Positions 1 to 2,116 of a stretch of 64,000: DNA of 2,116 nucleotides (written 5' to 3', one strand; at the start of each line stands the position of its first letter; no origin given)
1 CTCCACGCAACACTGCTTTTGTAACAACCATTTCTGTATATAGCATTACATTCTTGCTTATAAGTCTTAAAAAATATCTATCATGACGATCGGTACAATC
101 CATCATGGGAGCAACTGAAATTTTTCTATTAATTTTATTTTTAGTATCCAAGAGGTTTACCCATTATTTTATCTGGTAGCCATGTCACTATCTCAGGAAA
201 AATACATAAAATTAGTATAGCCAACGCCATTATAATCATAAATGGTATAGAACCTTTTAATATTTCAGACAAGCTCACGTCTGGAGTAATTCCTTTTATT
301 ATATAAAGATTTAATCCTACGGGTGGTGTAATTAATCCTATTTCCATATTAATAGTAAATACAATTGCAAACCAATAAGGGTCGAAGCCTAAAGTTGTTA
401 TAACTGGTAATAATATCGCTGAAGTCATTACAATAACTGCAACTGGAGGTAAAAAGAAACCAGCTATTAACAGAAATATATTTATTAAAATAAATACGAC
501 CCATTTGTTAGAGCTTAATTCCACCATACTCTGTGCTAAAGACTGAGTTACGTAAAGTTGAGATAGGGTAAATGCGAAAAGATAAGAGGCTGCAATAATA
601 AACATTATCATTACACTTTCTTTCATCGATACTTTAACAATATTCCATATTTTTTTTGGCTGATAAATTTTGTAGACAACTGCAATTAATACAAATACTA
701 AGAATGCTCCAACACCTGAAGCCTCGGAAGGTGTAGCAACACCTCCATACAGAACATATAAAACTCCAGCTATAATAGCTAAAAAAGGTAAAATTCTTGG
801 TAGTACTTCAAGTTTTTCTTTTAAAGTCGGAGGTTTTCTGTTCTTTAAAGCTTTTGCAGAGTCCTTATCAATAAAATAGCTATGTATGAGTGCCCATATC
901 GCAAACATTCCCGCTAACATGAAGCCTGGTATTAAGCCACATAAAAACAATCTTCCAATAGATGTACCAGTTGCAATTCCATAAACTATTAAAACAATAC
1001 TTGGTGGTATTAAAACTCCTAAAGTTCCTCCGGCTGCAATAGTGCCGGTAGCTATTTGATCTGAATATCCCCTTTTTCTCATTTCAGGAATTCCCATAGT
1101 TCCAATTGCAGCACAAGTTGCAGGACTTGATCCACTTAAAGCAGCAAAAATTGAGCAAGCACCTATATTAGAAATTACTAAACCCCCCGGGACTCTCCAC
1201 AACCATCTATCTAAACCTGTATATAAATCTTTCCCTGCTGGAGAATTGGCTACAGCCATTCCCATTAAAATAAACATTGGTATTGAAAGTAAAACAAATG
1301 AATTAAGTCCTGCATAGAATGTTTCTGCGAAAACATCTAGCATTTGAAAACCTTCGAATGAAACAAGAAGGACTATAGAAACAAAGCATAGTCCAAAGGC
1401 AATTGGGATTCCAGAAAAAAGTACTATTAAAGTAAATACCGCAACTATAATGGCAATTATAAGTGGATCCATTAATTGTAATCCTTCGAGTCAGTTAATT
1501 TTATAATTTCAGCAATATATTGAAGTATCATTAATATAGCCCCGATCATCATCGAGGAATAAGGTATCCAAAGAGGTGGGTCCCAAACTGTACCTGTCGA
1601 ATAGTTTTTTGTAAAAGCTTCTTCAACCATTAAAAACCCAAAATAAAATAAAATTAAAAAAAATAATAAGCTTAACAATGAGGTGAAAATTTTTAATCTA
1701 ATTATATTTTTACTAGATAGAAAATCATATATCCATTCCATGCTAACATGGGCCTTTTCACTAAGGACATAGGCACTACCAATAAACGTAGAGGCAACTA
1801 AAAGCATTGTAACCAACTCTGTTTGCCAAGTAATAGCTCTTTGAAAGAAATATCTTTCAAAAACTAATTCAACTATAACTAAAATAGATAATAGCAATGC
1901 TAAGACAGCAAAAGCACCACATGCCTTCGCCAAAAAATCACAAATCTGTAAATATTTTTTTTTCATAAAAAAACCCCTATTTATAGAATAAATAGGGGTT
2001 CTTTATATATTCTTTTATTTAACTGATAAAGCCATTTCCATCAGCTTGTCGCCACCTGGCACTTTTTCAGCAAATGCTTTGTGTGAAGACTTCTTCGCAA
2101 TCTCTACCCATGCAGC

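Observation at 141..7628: Candidate sulfonium/acrylate catabolic module: a TRAP transporter divergent from CoA-transferase, ALDH, VOC, homocysteine methyltransferase and a DddQ-like cupin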

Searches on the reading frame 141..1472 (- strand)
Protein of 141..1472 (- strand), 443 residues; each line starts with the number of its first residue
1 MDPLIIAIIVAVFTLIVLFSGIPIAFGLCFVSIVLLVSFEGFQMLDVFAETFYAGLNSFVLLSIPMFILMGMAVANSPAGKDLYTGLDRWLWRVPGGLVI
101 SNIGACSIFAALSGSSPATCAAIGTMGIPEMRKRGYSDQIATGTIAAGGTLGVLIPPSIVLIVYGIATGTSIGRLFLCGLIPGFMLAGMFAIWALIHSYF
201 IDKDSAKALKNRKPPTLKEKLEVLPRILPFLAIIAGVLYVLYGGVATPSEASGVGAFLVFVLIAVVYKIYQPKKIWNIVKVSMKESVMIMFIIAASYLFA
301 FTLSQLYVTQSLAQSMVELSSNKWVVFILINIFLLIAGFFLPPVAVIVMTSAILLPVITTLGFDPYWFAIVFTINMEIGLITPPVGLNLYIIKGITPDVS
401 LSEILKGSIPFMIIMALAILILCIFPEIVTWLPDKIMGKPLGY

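Call 3: search_protein_families(library=pfam, proteins=[window:141-1472:-])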
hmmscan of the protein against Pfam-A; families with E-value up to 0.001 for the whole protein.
window:141-1472:- (443 aa): 1 family
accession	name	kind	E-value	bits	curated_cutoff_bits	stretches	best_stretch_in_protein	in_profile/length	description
PF06808.19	DctM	-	3.6e-93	313.1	23.8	1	15-428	5-413/413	Tripartite ATP-independent periplasmic transporter, DctM component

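Call 4: search_protein_families(library=ncbifam, proteins=[window:141-1472:-])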
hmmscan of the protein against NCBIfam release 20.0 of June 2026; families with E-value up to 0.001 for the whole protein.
window:141-1472:- (443 aa): 3 families
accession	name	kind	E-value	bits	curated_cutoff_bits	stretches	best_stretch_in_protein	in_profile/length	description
TIGR00786.1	dctM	subfamily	1e-104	350.5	268.45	1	21-433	1-405/405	TRAP transporter large permease subunit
NF011634.1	PRK15060.1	equivalog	7.9e-47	160.2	800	1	10-430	5-418/425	2,3-diketo-L-gulonate TRAP transporter large permease YiaN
TIGR02123.1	TRAP_fused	subfamily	2.5e-14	52.9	320.65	1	5-396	116-503/615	TRAP transporter fused permease subunit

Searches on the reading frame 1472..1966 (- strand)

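Call 3: search_protein_families(library=pfam, proteins=[window:1472-1966:-])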
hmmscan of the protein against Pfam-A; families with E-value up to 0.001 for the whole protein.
window:1472-1966:- (164 aa): 1 family
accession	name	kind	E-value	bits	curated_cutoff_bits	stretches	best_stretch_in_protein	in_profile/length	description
PF04290.18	DctQ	-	3.3e-26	92.2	28.3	1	29-157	3-129/132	Tripartite ATP-independent periplasmic transporters, DctQ component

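Call 4: search_protein_families(library=ncbifam, proteins=[window:1472-1966:-])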
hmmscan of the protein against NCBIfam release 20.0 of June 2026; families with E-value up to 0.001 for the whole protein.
window:1472-1966:- (164 aa): 1 family
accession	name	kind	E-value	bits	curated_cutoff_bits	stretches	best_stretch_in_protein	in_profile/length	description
NF007374.1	PRK09877.1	equivalog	2.9e-07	31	260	1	19-118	9-104/157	2,3-diketo-L-gulonate TRAP transporter small permease YiaM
